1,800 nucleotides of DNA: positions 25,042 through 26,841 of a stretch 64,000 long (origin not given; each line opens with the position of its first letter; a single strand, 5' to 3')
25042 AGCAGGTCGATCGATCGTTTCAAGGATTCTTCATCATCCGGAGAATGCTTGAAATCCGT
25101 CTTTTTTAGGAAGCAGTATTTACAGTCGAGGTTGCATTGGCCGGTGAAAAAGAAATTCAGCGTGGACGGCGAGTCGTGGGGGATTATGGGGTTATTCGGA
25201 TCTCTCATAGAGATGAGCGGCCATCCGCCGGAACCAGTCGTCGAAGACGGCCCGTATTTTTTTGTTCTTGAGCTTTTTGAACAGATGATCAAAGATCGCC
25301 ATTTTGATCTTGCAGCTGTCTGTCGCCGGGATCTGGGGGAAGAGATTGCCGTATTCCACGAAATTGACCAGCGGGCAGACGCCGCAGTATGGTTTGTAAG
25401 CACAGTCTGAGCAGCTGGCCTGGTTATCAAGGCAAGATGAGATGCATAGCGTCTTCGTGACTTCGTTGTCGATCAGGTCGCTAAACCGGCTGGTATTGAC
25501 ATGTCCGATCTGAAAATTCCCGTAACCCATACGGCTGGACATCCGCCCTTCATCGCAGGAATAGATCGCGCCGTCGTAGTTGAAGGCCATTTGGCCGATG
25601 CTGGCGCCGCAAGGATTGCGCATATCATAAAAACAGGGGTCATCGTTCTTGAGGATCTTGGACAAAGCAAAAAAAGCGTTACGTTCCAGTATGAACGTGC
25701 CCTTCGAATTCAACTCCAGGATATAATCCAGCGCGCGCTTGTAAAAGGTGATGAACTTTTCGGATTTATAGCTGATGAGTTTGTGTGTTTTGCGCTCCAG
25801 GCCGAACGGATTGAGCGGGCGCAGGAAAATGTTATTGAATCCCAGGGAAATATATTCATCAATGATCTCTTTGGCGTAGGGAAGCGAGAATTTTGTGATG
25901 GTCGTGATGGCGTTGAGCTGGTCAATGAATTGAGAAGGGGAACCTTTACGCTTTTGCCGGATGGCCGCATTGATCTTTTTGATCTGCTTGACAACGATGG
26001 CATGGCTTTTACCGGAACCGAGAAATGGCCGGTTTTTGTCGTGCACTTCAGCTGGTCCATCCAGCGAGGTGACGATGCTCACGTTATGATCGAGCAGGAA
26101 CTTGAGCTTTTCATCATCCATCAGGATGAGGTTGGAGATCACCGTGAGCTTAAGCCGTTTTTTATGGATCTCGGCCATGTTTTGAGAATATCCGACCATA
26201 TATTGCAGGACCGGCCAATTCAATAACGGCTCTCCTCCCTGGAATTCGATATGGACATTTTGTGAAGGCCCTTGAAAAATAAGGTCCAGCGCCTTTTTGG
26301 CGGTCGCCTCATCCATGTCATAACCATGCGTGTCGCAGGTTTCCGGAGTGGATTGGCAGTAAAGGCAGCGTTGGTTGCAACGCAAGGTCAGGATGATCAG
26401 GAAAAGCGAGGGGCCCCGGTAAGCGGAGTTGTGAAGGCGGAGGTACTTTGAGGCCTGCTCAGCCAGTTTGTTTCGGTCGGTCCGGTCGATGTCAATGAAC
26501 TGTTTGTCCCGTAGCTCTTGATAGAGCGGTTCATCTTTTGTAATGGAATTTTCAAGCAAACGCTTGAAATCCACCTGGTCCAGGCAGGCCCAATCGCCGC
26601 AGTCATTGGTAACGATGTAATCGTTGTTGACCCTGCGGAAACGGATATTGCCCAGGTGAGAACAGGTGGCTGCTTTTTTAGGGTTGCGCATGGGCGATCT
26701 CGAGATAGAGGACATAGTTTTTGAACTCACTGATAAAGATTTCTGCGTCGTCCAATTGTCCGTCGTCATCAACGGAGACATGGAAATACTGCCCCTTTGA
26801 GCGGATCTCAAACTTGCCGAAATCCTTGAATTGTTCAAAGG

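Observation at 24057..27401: Convergent operon of two SPASM rSAMs, one with a ~110-aa N-terminal extension, plus small partner proteins (HxsB/HxsC/HxsD candidates)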

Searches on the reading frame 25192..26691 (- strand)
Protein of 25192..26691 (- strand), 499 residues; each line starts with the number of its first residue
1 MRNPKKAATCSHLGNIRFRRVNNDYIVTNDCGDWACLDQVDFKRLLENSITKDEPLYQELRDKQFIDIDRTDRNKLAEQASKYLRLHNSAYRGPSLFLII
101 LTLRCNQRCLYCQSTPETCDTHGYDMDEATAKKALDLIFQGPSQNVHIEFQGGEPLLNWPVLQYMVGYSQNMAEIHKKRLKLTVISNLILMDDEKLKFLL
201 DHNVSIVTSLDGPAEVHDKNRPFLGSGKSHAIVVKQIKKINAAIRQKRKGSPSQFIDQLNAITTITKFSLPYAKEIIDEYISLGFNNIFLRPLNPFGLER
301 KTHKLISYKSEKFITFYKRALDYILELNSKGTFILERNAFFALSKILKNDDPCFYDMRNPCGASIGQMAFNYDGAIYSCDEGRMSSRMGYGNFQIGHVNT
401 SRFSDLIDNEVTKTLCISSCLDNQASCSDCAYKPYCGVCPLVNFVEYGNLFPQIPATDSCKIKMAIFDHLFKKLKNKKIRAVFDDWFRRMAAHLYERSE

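Call 4: search_protein_families(library=ncbifam, proteins=[window:25192-26691:-], max_evalue=0.01)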
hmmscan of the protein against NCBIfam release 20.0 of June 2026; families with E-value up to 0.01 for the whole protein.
window:25192-26691:- (499 aa): 59 families (the best 25 are shown)
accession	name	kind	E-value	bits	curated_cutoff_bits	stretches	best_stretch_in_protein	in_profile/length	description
TIGR03978.1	rSAM_paired_1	equivalog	2.4e-148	494.8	370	1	16-486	4-465/466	His-Xaa-Ser system radical SAM maturase HxsB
TIGR04064.1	rSAM_nif11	equivalog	1.7e-40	139.1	518.7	2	74-244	57-228/459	nif11-like peptide radical SAM maturase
NF047865.1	rSAM_PapB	equivalog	1.3e-39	136.3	340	1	98-449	6-326/330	PapB family radical SAM/SPASM ranthipeptide maturase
TIGR03974.1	rSAM_six_Cys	equivalog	1.3e-35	123.2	425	1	102-441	104-418/451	thioether cross-link-forming SCIFF peptide maturase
NF040492.1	not_ScfB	exception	1.8e-35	122.7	855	1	101-462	101-436/450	ScfB-related radical SAM/SPASM orphan maturase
TIGR04068.1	rSAM_ocin_clost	equivalog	6.6e-32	111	500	1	24-441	19-422/462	Cys-rich peptide radical SAM maturase CcpM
TIGR03906.1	quino_hemo_SAM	equivalog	1.7e-29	102.8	453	1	99-449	98-424/467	quinohemoprotein amine dehydrogenase maturation protein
TIGR03942.1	sulfatase_rSAM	equivalog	3.9e-27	95.3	349.45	1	103-475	9-358/363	anaerobic sulfatase maturase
TIGR04280.1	geopep_mat_rSAM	hypoth_equivalog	2.6e-23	82.7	400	1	72-244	62-234/428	geopeptide radical SAM maturase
NF035951.1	rSAM_RumMC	equivalog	6.9e-23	81.1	720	1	99-249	116-268/510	RumMC family radical SAM sactipeptide maturase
TIGR04163.1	rSAM_cobopep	equivalog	4.9e-22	78.3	375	1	60-443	34-391/428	peptide-modifying radical SAM enzyme CbpB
NF038170.1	lachnocin_rSAM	equivalog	1.7e-21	76.6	550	1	44-241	25-224/440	lachnocin radical SAM maturase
NF038107.1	rSAM_NF038107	equivalog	3.5e-21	75.5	600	1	52-243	46-236/444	Cys-every-fifth radical SAM/SPASM peptide maturase CefB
TIGR04083.1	rSAM_pep_methan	hypoth_equivalog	4.9e-21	75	300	1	98-477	3-346/376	TIGR04083 family peptide-modifying radical SAM enzyme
TIGR04115.1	rSAM_Cxxx_rpt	equivalog_domain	1.1e-20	74.5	350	1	100-461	7-347/359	radical SAM peptide maturase, CXXX-repeat target family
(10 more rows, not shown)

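Call 5: search_protein_families(library=pfam, proteins=[window:25192-26691:-], max_evalue=0.01)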
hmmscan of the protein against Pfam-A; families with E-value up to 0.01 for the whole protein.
window:25192-26691:- (499 aa): 2 families
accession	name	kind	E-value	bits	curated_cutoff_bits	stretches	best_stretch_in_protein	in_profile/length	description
PF04055.27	Radical_SAM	-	6.5e-12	46.4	29.5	1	99-243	1-139/166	Radical SAM superfamily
PF13353.11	Fer4_12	-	6.6e-07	30.1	22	1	101-224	11-129/137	4Fe-4S single cluster domain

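Call 14: find_encoding_contigs(protein=window:25192-26691:-, flank=10000, max_places=6)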
Protein window:25192-26691:- (499 aa): 7 contigs read that carry it; 6 places shown.
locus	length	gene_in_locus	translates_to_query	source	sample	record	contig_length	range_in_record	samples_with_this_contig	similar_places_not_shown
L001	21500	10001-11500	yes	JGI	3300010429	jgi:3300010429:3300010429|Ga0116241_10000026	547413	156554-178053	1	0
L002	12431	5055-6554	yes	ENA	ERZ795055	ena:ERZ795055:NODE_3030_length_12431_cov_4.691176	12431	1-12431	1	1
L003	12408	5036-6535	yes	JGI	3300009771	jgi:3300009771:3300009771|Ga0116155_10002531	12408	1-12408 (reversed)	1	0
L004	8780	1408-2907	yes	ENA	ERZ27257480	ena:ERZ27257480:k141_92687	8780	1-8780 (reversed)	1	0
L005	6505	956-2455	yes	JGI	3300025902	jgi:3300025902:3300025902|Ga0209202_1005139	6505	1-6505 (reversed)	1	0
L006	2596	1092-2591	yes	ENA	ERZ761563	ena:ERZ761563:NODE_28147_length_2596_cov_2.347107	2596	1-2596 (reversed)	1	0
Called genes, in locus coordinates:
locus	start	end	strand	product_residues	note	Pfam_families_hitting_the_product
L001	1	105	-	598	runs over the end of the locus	PF01807:Zn_ribbon_DnaG, PF08275:DNAG_N, PF01751:Toprim, PF13362:Toprim_3 (weak), PF13662:Toprim_4, PF13155:Toprim_2, PF10410:DnaB_bind (weak)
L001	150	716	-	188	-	PF02674:Colicin_V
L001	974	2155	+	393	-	PF01590:GAF, PF13492:GAF_3 (weak), PF00990:GGDEF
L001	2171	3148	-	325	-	PF01478:Peptidase_A24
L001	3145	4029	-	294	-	PF04055:Radical_SAM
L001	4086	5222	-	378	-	PF04055:Radical_SAM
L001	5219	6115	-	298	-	PF04055:Radical_SAM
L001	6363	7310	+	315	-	-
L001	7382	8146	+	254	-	-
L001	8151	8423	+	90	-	PF00391:PEP-utilizers (weak)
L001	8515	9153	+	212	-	-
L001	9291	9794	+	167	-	PF27806:HxsD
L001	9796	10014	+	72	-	-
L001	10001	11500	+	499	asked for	PF13353:Fer4_12 (weak), PF04055:Radical_SAM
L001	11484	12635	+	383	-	PF04055:Radical_SAM, PF13353:Fer4_12 (weak)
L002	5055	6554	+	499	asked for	PF13353:Fer4_12 (weak), PF04055:Radical_SAM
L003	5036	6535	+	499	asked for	PF13353:Fer4_12 (weak), PF04055:Radical_SAM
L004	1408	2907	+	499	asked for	PF13353:Fer4_12 (weak), PF04055:Radical_SAM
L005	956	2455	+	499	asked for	PF13353:Fer4_12 (weak), PF04055:Radical_SAM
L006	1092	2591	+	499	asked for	PF13353:Fer4_12 (weak), PF04055:Radical_SAM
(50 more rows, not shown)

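Call 25: search_solved_structures(query=window:25192-26691:-, max_evalue=0.001, show_alignments=2)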
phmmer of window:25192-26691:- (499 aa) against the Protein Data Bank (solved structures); distinct sequences matched with E-value up to 0.001: 5.
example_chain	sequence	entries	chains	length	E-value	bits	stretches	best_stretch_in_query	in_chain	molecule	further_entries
5wgg_A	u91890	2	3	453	8.4e-21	77.4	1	101-431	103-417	Radical SAM domain protein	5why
4k36_A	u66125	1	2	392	1.3e-06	30.6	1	101-393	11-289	Anaerobic sulfatase-maturating enzyme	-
4k37_A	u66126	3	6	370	1.3e-06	30.6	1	101-393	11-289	Anaerobic sulfatase-maturating enzyme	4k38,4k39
8vpo_A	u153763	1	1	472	4.5e-06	28.8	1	98-221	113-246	Radical SAM core domain-containing protein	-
9gm3_A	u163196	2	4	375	0.0008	21.4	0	96-229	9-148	ChlB radical SAM domain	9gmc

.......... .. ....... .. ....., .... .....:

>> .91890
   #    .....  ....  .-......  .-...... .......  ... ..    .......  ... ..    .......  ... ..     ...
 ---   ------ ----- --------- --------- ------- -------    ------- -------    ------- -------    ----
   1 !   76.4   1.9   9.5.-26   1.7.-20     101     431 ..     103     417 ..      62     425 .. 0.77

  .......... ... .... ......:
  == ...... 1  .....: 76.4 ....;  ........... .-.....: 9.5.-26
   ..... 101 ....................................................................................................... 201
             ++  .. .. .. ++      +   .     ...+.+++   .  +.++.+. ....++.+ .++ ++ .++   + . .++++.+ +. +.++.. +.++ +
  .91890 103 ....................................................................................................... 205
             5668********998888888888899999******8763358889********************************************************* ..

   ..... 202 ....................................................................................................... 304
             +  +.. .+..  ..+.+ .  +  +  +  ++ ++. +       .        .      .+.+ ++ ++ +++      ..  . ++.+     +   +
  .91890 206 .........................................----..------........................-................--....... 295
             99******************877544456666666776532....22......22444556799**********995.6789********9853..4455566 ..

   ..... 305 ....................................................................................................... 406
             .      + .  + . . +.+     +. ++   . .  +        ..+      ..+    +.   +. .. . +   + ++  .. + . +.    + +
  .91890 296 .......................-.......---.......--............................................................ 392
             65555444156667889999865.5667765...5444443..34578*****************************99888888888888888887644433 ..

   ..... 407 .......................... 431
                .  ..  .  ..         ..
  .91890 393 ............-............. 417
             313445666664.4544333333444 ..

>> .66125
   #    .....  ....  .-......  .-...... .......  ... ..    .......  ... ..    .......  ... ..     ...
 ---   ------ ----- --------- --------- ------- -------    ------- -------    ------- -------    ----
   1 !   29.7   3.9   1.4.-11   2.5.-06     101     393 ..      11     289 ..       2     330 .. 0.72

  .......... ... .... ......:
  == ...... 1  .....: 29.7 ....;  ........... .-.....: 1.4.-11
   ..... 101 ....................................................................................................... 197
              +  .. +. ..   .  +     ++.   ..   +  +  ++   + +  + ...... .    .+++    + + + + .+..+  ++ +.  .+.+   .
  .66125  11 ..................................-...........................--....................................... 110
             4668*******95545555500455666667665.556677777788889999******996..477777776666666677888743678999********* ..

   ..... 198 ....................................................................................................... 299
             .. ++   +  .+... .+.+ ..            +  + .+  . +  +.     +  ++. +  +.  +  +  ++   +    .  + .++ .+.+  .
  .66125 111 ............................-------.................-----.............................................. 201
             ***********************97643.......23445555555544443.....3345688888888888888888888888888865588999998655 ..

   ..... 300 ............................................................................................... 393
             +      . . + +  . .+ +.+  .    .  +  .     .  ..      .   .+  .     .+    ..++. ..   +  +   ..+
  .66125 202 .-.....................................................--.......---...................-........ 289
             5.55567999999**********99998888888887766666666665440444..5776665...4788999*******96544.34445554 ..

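Call 34: find_homologous_proteins(query=window:25192-26691:-, max_evalue=1e-20)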
Query window:25192-26691:- (499 aa): 3417 proteins with E <= 1e-20 among 7943 candidates; the best 120 are listed.
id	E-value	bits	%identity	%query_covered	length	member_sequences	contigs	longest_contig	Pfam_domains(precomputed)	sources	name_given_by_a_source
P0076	0.0e+0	1130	97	100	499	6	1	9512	PF04055.28,PF13353.12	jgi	-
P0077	2.6e-280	948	80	99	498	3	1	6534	PF04055.28,PF13353.12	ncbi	-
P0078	7.4e-223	759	63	98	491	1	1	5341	PF04055.28,PF13353.12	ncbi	-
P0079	2.1e-218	744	63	96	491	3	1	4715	PF04055.28,PF13353.12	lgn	-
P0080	2.5e-216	737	64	96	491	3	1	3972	PF04055.28,PF13353.12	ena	-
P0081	7.7e-208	709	65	91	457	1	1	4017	PF04055.28,PF13353.12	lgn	-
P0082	1.3e-199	682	58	97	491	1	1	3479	PF04055.28,PF13353.12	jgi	-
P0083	1.4e-194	665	58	97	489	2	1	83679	PF04055.28,PF13353.12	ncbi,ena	-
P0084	8.6e-193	660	57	96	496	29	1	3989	PF04055.28,PF13353.12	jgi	-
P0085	8.6e-190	650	56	96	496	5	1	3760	PF04055.28,PF13353.12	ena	-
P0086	2.2e-189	648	56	96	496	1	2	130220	PF04055.28,PF13353.12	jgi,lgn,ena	-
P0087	4.8e-189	647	55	97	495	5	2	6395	PF04055.28,PF13353.12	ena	-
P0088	9.3e-189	646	56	96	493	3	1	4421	PF04055.28,PF13353.12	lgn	-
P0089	4.8e-186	637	56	95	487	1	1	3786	PF04055.28,PF13353.12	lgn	-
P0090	1.7e-184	632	55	97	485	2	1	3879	PF04055.28,PF13353.12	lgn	-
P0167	4.4e-135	469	45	95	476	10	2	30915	PF13186.12,PF04055.28,PF13353.12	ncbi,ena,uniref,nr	ncbi:His-Xaa-Ser system radical SAM maturase HxsB [Candidatus Azambacteria bacterium RBG_16_47_10]|u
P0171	1.1e-134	468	43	96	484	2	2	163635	PF13186.12,PF04055.28,PF13353.12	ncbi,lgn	-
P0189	4.2e-133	463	46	94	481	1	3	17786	PF13186.12,PF04055.28,PF13353.12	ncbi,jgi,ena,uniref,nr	ncbi:MAG: His-Xaa-Ser system radical SAM maturase HxsB [Candidatus Schekmanbacteria bacterium GWA2_3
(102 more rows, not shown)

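Call 39: search_protein_families(library=padloc, proteins=[window:25192-26691:-], max_evalue=0.001)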
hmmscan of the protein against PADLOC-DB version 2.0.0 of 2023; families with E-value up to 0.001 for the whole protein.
window:25192-26691:- (499 aa): 2 families
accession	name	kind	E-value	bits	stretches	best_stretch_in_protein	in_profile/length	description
PDLC02903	pVip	-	4.1e-09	34.3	1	101-217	6-107/257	Viperins not associated with kinases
PDLC02904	pVip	-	5.2e-08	30.7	1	101-247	9-139/262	Viperins associated with kinases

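Call 45: predict_structure(alignment_id=A2)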
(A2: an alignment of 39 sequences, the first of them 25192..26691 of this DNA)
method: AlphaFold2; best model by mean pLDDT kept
length: 499 residues; sequences in the alignment: 39
mean_pLDDT: 89.0   pTM: 0.90
mean pLDDT of the five models: 89.0, 88.1, 87.9, 87.8, 87.7
residues with pLDDT >= 90: 316; 70-90: 149; 50-70: 12; < 50: 22
segments of 3 or more residues with pLDDT < 50: 1-9, 355-362, 495-499
pLDDT, mean of each block of 10 residues (from residue 1): 44 82 93 94 92 94 87 87 83 88 93 81 95 98 92 94 99 96 95 98 95 96 89 97 95 86 95 98 94 85 92 98 98 94 91 56 72 94 88 94 93 87 83 88 88 83 95 96 92 48
secondary structure, 60 per line:
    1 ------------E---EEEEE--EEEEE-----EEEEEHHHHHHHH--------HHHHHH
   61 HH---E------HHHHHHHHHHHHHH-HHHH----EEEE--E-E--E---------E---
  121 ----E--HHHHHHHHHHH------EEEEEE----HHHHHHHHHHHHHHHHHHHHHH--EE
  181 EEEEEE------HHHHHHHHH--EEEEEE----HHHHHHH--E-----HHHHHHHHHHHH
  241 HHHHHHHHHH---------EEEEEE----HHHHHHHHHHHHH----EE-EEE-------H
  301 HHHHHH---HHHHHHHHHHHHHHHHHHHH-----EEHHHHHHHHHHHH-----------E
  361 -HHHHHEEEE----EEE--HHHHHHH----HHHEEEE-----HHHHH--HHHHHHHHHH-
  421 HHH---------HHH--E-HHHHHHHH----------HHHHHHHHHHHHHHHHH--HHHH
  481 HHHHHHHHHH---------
elements in order: E17-21 E24-28 E34-38 H39-46 H55-62 H73-86 H88-91 E96-99 H128-138 E145-150 H155-176 E179-186 H193-201 E204-209 H214-220 H229-250 E260-265 H270-282 E290-292 H300-306 H310-329 H337-348 H362-366 E367-370 E375-377 H380-386 E394-397 H403-407 H410-419 H440-447 H458-474 H477-490

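Call 49: fold_search(model_id=the predicted structure, library=pdb)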
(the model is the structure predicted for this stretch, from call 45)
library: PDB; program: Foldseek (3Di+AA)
matches with E <= 10: 1255; with E <= 0.001: 87
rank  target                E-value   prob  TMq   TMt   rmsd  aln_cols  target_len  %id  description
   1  5wgg_A                4.8e-22  1.00  0.64  0.72   7.3       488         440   18  Structural Insights into Thioether Bond Formation in the Biosynthesis of Sactipeptides (released 2017-07-26)
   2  5why_A                4.1e-21  1.00  0.64  0.76   8.2       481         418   18  Structural Insights into Thioether Bond Formation in the Biosynthesis of Sactipeptides (released 2017-07-26)
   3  5why_B                5.4e-21  1.00  0.63  0.74   8.5       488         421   17  Structural Insights into Thioether Bond Formation in the Biosynthesis of Sactipeptides (released 2017-07-26)
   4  4k37_A                9.2e-19  1.00  0.62  0.84   3.6       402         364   17  Native anSMEcpe with bound AdoMet (released 2013-05-08)
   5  4k36_A                1.1e-18  1.00  0.61  0.78   4.6       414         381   18  His6 tagged anSMEcpe with bound AdoMet (released 2013-05-08)
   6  4k38_A                2.4e-18  1.00  0.61  0.81   3.8       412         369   17  Native anSMEcpe with bound AdoMet and Kp18Cys peptide (released 2013-05-08)
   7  4k37_B                2.6e-18  1.00  0.62  0.82   3.9       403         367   18  Native anSMEcpe with bound AdoMet (released 2013-05-08)
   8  4k39_A                4.2e-18  1.00  0.61  0.82   3.7       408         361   18  Native anSMEcpe with bound AdoMet and Cp18Cys peptide (released 2013-05-08)
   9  4k36_B                1.2e-17  1.00  0.61  0.82   3.8       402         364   18  His6 tagged anSMEcpe with bound AdoMet (released 2013-05-08)
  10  4k38_B                1.9e-17  1.00  0.61  0.82   4.0       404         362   18  Native anSMEcpe with bound AdoMet and Kp18Cys peptide (released 2013-05-08)
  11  4k39_B                2.6e-17  1.00  0.61  0.83   3.8       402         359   18  Native anSMEcpe with bound AdoMet and Cp18Cys peptide (released 2013-05-08)
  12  8vpo                  3.2e-16  1.00  0.61  0.68   6.2       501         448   16  X-Ray Crystal Structure of TigE from Paramaledivibacter caminithermalis (released 2024-02-07)
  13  9gm3_A                3.8e-15  1.00  0.62  0.81   4.2       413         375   17  Crystal structure of the complex formed between the radical SAM protein ChlB and the leader region of its precursor su (released 2025-06-25)
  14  9gm3_C                4.7e-15  1.00  0.61  0.80   4.3       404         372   16  Crystal structure of the complex formed between the radical SAM protein ChlB and the leader region of its precursor su (released 2025-06-25)
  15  9gmc_C                3.0e-14  1.00  0.61  0.80   4.2       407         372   16  Crystal structure of the complex formed between the radical SAM protein ChlB and the R3A mutant of ChlA (released 2025-06-25)
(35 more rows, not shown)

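Call 54: find_encoding_contigs(protein=P0167, flank=8000, max_places=1)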
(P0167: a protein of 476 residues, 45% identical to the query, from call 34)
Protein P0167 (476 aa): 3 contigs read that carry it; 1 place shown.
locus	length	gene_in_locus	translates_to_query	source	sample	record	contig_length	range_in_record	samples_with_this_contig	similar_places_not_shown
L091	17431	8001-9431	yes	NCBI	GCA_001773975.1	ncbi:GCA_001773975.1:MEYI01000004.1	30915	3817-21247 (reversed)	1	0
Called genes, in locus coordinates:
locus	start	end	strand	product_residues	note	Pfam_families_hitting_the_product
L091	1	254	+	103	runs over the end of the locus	PF00829:Ribosomal_L21p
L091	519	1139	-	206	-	PF21176:RecR_HhH, PF01751:Toprim (weak), PF13662:Toprim_4, PF21175:RecR_C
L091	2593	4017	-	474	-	PF01406:tRNA-synt_1e, PF01921:tRNA-synt_1f (faint), PF09334:tRNA-synt_1g, PF00133:tRNA-synt_1 (weak), PF09334:tRNA-synt_1g (weak), PF09190:DALR_2, PF23493:CysS_C (weak)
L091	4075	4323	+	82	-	-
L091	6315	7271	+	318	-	-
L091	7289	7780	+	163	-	PF27806:HxsD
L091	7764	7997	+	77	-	-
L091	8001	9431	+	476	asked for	PF13353:Fer4_12, PF04055:Radical_SAM, PF13186:SPASM (faint)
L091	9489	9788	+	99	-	-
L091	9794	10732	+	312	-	-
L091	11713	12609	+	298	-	PF04055:Radical_SAM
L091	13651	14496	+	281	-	PF04055:Radical_SAM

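Call 55: find_encoding_contigs(protein=P0189, flank=8000, max_places=1)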
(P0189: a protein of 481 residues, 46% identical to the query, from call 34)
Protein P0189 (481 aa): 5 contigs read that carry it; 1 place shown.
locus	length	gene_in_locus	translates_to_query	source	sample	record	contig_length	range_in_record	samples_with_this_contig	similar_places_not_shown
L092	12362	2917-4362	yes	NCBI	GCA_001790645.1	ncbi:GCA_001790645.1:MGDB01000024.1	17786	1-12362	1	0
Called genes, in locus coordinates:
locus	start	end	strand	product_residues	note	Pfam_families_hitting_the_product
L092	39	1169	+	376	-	PF13439:Glyco_transf_4, PF20706:GT4-conflict, PF00534:Glycos_transf_1, PF13692:Glyco_trans_1_4, PF13524:Glyco_trans_1_2 (weak)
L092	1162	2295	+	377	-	-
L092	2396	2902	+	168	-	PF27806:HxsD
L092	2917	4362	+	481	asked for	PF13353:Fer4_12 (weak), PF04055:Radical_SAM, PF13186:SPASM (weak)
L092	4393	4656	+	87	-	-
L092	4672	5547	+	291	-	-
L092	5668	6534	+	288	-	PF04055:Radical_SAM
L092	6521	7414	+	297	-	PF04055:Radical_SAM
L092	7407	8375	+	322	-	-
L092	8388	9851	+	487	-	PF04055:Radical_SAM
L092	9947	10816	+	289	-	PF04055:Radical_SAM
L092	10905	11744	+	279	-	PF04055:Radical_SAM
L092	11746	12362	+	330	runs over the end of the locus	PF04055:Radical_SAM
